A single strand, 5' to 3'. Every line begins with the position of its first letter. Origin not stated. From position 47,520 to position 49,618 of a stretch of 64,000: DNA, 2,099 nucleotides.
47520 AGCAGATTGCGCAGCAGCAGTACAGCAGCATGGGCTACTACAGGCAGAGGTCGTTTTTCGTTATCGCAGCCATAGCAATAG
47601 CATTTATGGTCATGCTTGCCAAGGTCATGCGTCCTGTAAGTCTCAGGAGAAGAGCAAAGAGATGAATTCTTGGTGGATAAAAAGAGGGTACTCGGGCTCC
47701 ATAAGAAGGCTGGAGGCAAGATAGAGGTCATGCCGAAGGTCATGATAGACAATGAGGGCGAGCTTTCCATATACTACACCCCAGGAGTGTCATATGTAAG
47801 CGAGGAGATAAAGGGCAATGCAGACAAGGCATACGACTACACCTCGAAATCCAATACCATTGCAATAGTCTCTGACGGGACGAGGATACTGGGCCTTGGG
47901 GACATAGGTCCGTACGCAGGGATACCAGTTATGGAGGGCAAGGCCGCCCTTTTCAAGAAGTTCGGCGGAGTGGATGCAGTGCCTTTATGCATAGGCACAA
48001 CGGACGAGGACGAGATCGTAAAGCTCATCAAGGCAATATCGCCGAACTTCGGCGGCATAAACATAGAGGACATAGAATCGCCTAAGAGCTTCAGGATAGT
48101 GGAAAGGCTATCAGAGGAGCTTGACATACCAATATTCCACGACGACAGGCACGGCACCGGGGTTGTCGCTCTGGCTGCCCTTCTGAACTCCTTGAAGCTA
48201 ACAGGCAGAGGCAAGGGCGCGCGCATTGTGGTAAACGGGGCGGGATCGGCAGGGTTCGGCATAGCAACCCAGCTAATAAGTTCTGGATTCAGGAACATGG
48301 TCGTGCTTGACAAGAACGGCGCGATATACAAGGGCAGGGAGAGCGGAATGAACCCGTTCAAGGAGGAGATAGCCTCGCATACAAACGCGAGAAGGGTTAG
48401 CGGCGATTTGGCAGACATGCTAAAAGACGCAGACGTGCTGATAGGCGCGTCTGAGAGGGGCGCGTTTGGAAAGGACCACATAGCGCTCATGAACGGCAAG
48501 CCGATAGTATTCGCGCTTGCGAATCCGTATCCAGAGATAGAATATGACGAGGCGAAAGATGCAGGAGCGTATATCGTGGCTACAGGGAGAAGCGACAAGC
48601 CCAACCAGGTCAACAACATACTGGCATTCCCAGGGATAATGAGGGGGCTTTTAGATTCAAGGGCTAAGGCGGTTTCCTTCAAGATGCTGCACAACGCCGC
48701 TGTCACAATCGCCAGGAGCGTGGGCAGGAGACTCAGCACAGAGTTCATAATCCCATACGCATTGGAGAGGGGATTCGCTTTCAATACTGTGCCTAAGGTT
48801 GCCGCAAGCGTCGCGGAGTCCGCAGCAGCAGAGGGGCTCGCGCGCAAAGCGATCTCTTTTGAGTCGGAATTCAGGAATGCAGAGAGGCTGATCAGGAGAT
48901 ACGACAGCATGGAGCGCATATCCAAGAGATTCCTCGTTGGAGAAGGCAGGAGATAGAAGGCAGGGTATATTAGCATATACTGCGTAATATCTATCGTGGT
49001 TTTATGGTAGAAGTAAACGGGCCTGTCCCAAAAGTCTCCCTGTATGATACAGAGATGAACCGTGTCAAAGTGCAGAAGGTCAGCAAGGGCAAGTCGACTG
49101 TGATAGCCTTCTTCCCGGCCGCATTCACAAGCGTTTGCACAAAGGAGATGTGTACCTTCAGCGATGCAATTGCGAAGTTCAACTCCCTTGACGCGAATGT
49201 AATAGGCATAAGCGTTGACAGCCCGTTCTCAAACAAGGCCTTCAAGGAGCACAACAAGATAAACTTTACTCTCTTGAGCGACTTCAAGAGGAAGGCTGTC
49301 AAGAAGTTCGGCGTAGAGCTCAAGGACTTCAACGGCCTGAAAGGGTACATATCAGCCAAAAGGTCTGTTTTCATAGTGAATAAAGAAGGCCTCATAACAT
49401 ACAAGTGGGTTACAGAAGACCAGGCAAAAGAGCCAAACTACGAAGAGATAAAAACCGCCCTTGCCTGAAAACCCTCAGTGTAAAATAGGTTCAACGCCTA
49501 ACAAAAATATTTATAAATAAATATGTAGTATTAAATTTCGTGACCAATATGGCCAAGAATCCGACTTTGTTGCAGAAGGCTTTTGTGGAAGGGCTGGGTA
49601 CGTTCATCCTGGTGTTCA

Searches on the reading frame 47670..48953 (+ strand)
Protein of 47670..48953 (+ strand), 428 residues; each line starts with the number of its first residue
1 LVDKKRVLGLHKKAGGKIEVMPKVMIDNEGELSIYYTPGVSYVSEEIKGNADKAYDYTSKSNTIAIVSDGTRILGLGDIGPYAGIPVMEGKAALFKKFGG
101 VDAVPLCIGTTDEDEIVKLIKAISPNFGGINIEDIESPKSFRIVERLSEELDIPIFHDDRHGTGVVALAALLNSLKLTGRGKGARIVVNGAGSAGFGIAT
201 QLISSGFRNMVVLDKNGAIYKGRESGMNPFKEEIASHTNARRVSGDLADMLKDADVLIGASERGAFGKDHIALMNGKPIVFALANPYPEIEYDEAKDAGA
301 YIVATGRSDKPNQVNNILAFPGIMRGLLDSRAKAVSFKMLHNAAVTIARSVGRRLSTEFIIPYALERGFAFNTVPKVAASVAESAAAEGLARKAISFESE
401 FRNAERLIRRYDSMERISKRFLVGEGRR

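Call 25: find_related_loci(query=window:47670-48953:+, collection=metagenome_contigs, flank=10000)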
Query window:47670-48953:+ (428 aa) in metagenome_contigs; peptide patterns used: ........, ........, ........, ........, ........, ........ (x = any residue, [..] = any of these).
600 stretches matched a pattern (row limit reached: there are more); 590 encode a relative of the query (tblastn E <= 1e-3); the best 80 are kept; 80 distinct loci.
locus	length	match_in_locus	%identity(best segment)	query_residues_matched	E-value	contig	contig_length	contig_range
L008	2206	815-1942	52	5-386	4e-127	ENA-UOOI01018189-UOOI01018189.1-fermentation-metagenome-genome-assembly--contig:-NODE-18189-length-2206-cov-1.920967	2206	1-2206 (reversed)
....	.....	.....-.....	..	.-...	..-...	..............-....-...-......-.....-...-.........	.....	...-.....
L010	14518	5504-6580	52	5-362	2e-117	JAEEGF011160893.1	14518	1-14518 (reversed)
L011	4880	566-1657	52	5-366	1e-117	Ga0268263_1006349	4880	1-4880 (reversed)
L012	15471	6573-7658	51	5-366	5e-116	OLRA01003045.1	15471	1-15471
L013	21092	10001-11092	51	5-366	5e-116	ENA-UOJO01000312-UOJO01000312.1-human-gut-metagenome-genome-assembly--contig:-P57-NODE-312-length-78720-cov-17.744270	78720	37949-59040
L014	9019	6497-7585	50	5-366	2e-116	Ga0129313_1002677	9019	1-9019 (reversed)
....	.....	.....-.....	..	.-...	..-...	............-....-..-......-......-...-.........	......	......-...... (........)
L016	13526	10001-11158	49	4-392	4e-116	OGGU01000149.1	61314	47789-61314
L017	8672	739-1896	49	4-392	9e-116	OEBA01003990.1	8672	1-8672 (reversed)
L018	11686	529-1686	49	4-392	7e-116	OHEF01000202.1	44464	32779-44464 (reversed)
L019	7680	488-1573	52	8-367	1e-115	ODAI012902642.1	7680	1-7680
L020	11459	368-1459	51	5-366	2e-115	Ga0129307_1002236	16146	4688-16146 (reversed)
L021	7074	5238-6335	52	5-368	4e-115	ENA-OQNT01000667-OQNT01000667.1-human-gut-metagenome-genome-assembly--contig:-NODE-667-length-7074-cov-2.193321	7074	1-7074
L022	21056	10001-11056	52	16-366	4e-115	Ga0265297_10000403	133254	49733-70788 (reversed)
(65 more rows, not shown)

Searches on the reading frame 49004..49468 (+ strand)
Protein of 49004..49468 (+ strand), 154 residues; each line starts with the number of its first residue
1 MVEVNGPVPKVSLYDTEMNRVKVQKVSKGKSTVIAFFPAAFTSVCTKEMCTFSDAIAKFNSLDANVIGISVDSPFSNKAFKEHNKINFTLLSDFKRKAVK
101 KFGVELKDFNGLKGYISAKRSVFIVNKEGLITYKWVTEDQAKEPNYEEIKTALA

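Call 3: search_protein_families(library=pfam, proteins=[window:49004-49468:+], max_evalue=1)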
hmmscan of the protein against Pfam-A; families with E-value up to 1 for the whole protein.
window:49004-49468:+ (154 aa): 3 families
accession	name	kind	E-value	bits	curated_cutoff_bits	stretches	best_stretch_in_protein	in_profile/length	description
PF00578.27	AhpC-TSA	-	1.2e-31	109.7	26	1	5-133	2-123/124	AhpC/TSA family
PF08534.16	Redoxin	-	2.1e-21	76.7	26.6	1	4-148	2-146/148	Redoxin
PF13911.12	AhpC-TSA_2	-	0.0022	18.8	27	1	54-105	4-55/114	AhpC/TSA antioxidant enzyme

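Call 49: find_encoding_contigs(protein=window:49004-49468:+, flank=10000, max_places=10)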
Protein window:49004-49468:+ (154 aa): 9 contigs read that carry it; 6 places shown.
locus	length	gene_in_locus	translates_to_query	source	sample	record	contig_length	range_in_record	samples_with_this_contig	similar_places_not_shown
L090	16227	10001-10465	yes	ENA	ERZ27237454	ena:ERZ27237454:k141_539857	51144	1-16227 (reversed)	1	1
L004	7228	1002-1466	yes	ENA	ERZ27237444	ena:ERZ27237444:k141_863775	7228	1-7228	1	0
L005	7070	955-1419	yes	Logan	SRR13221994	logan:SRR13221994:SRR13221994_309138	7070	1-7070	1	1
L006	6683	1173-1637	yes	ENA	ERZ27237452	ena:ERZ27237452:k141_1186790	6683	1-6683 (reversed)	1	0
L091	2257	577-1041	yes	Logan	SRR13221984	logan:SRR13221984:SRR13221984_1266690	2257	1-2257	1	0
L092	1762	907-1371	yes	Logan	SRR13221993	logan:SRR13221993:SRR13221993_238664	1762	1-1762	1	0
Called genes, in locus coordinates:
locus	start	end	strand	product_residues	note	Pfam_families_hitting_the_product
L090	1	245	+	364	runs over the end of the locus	PF00288:GHMP_kinases_N, PF08544:GHMP_kinases_C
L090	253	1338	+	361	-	PF22700:MVD-like_N, PF00288:GHMP_kinases_N, PF18376:MDD_C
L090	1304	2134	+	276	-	PF00696:AA_kinase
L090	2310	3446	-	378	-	PF00288:GHMP_kinases_N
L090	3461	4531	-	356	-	PF22700:MVD-like_N, PF00288:GHMP_kinases_N, PF18376:MDD_C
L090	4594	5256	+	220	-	PF07228:SpoIIE (weak)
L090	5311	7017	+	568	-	PF13231:PMT_2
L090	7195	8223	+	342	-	PF08271:Zn_Ribbon_TF, PF00382:TFIIB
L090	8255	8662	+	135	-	-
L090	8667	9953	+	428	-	PF00390:malic, PF03949:Malic_M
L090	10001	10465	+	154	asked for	PF00578:AhpC-TSA, PF08534:Redoxin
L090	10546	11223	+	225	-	PF00230:MIP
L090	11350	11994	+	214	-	PF00990:GGDEF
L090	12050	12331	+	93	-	-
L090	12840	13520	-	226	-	-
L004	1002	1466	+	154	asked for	PF00578:AhpC-TSA, PF08534:Redoxin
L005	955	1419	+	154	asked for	PF00578:AhpC-TSA, PF08534:Redoxin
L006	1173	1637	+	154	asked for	PF00578:AhpC-TSA, PF08534:Redoxin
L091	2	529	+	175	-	?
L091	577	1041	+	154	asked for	PF00578:AhpC-TSA, PF08534:Redoxin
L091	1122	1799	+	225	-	PF00230:MIP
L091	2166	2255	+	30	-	?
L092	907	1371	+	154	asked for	PF00578:AhpC-TSA, PF08534:Redoxin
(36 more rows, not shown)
